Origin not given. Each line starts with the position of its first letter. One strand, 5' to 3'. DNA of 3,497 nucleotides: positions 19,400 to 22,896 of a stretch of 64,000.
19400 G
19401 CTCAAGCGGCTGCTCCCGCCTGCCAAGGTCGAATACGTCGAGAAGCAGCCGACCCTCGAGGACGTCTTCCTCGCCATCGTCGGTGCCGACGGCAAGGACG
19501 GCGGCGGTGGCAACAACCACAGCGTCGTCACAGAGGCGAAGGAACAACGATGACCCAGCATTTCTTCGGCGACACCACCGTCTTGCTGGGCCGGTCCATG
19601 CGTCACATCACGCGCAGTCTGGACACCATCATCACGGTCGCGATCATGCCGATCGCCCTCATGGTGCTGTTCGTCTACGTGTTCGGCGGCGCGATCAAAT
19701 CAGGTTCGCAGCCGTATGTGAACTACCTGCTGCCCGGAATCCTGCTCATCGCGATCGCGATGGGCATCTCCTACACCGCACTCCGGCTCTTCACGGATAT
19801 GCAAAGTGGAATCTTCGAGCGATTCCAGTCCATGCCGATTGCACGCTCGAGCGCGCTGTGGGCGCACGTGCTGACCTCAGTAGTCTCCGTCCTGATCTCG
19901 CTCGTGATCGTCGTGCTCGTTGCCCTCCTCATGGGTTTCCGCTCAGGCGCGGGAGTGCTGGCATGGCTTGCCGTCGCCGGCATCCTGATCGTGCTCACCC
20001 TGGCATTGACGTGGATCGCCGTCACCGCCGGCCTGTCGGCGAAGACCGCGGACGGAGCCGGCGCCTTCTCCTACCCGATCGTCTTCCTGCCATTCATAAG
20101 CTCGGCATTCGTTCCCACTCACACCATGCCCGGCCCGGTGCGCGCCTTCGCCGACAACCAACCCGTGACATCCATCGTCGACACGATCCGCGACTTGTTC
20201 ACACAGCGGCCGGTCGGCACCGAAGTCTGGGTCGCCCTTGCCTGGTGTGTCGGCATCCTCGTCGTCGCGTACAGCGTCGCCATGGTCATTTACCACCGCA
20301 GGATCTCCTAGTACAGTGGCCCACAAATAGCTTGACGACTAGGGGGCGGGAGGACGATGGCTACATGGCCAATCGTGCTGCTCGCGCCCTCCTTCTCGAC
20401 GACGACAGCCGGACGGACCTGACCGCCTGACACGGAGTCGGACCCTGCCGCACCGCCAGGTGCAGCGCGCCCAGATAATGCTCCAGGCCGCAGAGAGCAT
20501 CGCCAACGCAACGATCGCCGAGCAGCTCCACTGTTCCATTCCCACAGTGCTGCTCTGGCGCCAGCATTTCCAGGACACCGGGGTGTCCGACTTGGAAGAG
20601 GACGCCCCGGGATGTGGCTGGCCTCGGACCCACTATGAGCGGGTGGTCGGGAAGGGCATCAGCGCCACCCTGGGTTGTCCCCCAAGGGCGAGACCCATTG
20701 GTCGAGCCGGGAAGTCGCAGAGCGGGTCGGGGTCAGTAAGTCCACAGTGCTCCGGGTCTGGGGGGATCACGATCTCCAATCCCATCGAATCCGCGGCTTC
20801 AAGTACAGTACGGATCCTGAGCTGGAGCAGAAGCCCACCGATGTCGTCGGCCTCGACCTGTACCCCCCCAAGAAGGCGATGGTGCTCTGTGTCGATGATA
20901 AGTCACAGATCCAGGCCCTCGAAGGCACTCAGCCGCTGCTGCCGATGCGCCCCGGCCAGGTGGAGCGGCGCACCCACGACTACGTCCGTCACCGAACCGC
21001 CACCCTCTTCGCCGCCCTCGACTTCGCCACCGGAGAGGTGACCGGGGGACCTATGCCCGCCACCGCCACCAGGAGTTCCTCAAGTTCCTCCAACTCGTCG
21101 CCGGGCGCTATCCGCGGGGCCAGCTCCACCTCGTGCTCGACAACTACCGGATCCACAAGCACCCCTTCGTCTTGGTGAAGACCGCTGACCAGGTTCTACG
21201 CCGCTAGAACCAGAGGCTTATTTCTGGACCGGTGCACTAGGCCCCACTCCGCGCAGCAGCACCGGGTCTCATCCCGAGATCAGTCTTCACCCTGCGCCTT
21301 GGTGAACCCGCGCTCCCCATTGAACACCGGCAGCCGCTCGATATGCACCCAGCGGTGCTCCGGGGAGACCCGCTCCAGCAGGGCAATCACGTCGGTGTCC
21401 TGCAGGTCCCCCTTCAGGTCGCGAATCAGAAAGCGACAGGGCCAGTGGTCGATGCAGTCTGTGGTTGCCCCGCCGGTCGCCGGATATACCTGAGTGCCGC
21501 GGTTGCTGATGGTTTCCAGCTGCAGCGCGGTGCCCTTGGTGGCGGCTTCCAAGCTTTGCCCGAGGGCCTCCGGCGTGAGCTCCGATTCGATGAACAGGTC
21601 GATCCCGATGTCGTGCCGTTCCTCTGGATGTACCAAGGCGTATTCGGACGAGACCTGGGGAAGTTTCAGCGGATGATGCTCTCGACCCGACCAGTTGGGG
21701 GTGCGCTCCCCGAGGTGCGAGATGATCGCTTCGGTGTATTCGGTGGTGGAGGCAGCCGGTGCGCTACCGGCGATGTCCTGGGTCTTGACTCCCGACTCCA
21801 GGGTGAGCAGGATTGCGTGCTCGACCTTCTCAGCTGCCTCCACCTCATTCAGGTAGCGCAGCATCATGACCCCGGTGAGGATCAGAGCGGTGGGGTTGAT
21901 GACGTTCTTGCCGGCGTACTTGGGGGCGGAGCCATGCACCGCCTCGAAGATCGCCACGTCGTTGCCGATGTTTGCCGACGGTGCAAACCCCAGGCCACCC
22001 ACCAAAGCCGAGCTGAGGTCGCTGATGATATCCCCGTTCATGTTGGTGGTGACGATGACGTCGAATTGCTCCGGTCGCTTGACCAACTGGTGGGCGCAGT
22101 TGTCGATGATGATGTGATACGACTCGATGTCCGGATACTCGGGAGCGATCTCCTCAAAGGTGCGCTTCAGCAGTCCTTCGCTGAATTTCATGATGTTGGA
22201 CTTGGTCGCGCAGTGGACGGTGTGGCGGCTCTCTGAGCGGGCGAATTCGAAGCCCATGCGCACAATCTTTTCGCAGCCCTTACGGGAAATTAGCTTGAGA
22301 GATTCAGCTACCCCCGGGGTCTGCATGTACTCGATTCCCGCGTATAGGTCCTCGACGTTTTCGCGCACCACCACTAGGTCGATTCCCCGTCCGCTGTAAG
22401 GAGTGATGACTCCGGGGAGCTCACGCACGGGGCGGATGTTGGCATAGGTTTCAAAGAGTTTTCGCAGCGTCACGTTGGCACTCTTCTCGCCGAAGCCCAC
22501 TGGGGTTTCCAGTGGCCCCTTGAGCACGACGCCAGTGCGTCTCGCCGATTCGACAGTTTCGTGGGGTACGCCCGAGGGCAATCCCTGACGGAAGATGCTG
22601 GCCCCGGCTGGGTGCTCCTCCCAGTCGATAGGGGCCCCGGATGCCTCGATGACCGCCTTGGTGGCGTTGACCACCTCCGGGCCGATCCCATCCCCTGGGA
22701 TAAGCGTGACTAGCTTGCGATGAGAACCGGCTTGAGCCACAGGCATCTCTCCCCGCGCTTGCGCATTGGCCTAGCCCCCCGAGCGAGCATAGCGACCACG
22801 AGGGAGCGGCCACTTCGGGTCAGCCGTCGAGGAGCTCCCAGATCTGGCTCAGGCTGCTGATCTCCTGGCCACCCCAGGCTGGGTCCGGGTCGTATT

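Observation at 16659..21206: Two diverged, 3'-truncated IS630 remnants in direct orientation bracket a DUF4097 + ABC-2 exporter cassette between bcp and icd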

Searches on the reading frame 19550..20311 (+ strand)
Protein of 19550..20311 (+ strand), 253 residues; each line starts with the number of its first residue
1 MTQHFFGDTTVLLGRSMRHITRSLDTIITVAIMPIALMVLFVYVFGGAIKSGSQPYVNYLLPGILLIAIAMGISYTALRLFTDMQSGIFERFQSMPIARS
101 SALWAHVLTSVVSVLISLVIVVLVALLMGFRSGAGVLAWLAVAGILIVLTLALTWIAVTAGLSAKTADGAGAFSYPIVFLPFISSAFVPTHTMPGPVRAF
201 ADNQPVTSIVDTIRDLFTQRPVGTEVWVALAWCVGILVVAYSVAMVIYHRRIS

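Call 8: search_protein_families(library=pfam, proteins=[window:19550-20311:+], max_evalue=0.01)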
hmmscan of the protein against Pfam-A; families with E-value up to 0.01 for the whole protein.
window:19550-20311:+ (253 aa): 2 families
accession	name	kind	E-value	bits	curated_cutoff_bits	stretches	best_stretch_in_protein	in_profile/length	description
PF01061.29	ABC2_membrane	-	6.1e-19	68.8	26.9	1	10-216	4-209/211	ABC-2 type transporter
PF12698.13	ABC2_membrane_3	-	9.3e-12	45.1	31.6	1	53-244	157-345/347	ABC-2 family transporter protein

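Call 15: search_protein_families(library=ncbifam, proteins=[window:19550-20311:+], max_evalue=0.001)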
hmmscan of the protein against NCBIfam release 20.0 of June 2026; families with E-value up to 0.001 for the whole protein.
window:19550-20311:+ (253 aa): 4 families
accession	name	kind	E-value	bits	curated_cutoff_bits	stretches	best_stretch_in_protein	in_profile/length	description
TIGR00025.1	Mtu_efflux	paralog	7.5e-22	78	146.9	1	25-251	6-237/238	ABC transporter efflux protein, DrrB family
TIGR01248.1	drrC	subfamily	2.7e-14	53.6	165.65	1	72-216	4-148/152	daunorubicin resistance protein C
TIGR01247.1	drrB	subfamily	1.4e-09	38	223.05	1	15-246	1-234/236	daunorubicin resistance ABC transporter membrane protein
TIGR03861.1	phenyl_ABC_PedC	subfamily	0.00075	19.2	241.35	1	48-249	47-249/253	alcohol ABC transporter, permease protein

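Call 62: search_protein_families(library=padloc, proteins=[window:19550-20311:+], max_evalue=0.001)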
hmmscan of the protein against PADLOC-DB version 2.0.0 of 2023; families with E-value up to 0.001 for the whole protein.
window:19550-20311:+ (253 aa): 0 families

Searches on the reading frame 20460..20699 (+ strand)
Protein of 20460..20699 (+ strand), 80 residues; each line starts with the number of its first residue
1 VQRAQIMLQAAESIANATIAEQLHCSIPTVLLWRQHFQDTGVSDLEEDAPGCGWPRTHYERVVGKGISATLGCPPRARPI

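Call 8: search_protein_families(library=pfam, proteins=[window:20460-20699:+], max_evalue=0.01)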
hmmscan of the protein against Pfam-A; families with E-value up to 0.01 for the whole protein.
window:20460-20699:+ (80 aa): 2 families
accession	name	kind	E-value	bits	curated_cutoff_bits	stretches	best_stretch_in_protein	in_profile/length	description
PF13384.12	HTH_23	-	7.5e-08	32.4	24.6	1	2-45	6-49/50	Homeodomain-like domain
PF00196.25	GerE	-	0.0052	16.8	23.5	1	5-36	9-40/57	Bacterial regulatory proteins, luxR family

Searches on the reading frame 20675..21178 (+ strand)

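Call 8: search_protein_families(library=pfam, proteins=[window:20675-21178:+], max_evalue=0.01)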
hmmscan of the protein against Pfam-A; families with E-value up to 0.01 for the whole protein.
window:20675-21178:+ (167 aa): 3 families
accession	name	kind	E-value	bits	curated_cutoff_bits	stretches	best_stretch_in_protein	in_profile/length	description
PF18024.7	HTH_50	-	0.00063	19.8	27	1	6-27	21-42/50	Helix-turn-helix domain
PF02796.21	HTH_7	-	0.0017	18.9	23.8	1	12-30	25-43/45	Helix-turn-helix domain of resolvase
PF00356.27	LacI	-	0.0024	18.1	27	1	12-28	3-19/46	Bacterial regulatory proteins, lacI family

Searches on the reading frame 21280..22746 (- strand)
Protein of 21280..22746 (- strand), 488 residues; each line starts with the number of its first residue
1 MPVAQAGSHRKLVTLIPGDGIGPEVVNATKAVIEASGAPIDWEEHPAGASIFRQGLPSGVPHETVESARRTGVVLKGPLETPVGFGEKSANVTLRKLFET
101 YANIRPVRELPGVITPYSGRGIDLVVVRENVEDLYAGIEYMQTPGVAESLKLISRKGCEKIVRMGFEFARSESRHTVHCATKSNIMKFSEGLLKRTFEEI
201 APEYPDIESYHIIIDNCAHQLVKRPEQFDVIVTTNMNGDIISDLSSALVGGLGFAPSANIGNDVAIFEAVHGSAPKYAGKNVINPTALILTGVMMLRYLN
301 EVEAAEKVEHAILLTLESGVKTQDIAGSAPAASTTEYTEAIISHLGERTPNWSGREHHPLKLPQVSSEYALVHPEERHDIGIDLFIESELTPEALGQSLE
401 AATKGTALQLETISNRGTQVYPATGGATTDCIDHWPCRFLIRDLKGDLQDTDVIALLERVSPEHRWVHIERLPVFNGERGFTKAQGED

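Call 8: search_protein_families(library=pfam, proteins=[window:21280-22746:-], max_evalue=0.01)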
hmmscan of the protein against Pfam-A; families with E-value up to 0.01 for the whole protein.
window:21280-22746:- (488 aa): 2 families
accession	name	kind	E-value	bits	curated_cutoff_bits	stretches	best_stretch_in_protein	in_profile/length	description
PF00180.25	Iso_dh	-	6.3e-110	368.1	27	1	13-341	2-348/348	Isocitrate/isopropylmalate dehydrogenase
PF18324.6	Isocitrate_DH_C_bact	-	6.5e-27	94.2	25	1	379-487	3-110/110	Bacterial isocitrate dehydrogenase, C-terminal domain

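Call 11: find_related_loci(query=window:21280-22746:-, collection=genome_contigs, flank=10000)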
Query window:21280-22746:- (488 aa) in genome_contigs; peptide patterns used: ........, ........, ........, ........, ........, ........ (x = any residue, [..] = any of these).
384 stretches matched a pattern; 365 encode a relative of the query (tblastn E <= 1e-3); the best 80 are kept; 80 distinct loci.
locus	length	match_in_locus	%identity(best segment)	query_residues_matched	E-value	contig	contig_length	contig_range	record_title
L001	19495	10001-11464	91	1-488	0e+0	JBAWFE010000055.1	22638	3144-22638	MAG: Candidatus Dormiibacterota bacterium isolate MFD05722_ilm_asm_bin17 k127_298817, whole genome shotgun sequence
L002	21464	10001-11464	89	1-488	0e+0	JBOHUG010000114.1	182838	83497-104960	MAG: Candidatus Dormibacteria bacterium isolate TC-S_metawrap_bin.159 k127_4784116, whole genome shotgun sequence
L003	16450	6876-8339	88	1-488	0e+0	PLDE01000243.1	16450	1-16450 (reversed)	MAG: Candidatus Dormiibacterota bacterium isolate palsa_846 73.20111000_P2M.19_contig_51841, whole genome shotgun sequen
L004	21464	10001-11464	88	1-488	0e+0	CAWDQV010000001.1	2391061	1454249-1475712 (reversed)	MAG: Candidatus Dormibacteraeota bacterium isolate MFD03399.bin.2.21 genome assembly, contig: contig_16369, whole genome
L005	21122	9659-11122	86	1-488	0e+0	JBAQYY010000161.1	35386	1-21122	MAG: Candidatus Dormiibacterota bacterium isolate MFD10881_ilm_asm_bin19 k127_38363, whole genome shotgun sequence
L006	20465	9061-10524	85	1-488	0e+0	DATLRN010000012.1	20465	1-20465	MAG TPA_asm: Candidatus Dormiibacterota bacterium isolate SMAG_U13905 k141_299587, whole genome shotgun sequence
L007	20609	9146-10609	87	2-488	0e+0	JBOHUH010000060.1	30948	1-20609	MAG: Candidatus Dormibacteria bacterium isolate TC-S_metawrap_bin.139 k127_1314403, whole genome shotgun sequence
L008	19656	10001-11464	85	1-488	0e+0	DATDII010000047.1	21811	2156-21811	MAG TPA_asm: Candidatus Dormiibacterota bacterium isolate SMAG_U300 k141_1715391, whole genome shotgun sequence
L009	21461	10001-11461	85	1-488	0e+0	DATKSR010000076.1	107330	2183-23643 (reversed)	MAG TPA_asm: Candidatus Dormiibacterota bacterium isolate SMAG_U14059 k141_462003, whole genome shotgun sequence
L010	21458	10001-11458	83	3-488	0e+0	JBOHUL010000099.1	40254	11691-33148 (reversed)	MAG: Candidatus Dormibacteria bacterium isolate TC-S_metawrap_bin.197 k127_1665296, whole genome shotgun sequence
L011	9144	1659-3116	80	3-488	0e+0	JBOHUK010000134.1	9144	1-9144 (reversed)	MAG: Candidatus Dormibacteria bacterium isolate TC-S_metawrap_bin.81 k127_4359225, whole genome shotgun sequence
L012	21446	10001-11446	79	3-488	0e+0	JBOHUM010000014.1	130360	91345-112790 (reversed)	MAG: Candidatus Dormibacteria bacterium isolate TC-S_metawrap_bin.173 k127_1274711, whole genome shotgun sequence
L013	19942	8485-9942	79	3-488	0e+0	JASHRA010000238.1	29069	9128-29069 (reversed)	MAG: Candidatus Dormiibacterota bacterium isolate JOPF089 JOPF_NEAR_contig_1410132, whole genome shotgun sequence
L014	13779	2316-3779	78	1-488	0e+0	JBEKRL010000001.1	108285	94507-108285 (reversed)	MAG: Candidatus Dormibacteria bacterium isolate SPRUCE 50 SPRUCE_50_1, whole genome shotgun sequence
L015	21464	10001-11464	85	1-488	0e+0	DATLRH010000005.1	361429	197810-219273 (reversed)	MAG TPA_asm: Candidatus Dormiibacterota bacterium isolate SMAG_U13899 k141_658968, whole genome shotgun sequence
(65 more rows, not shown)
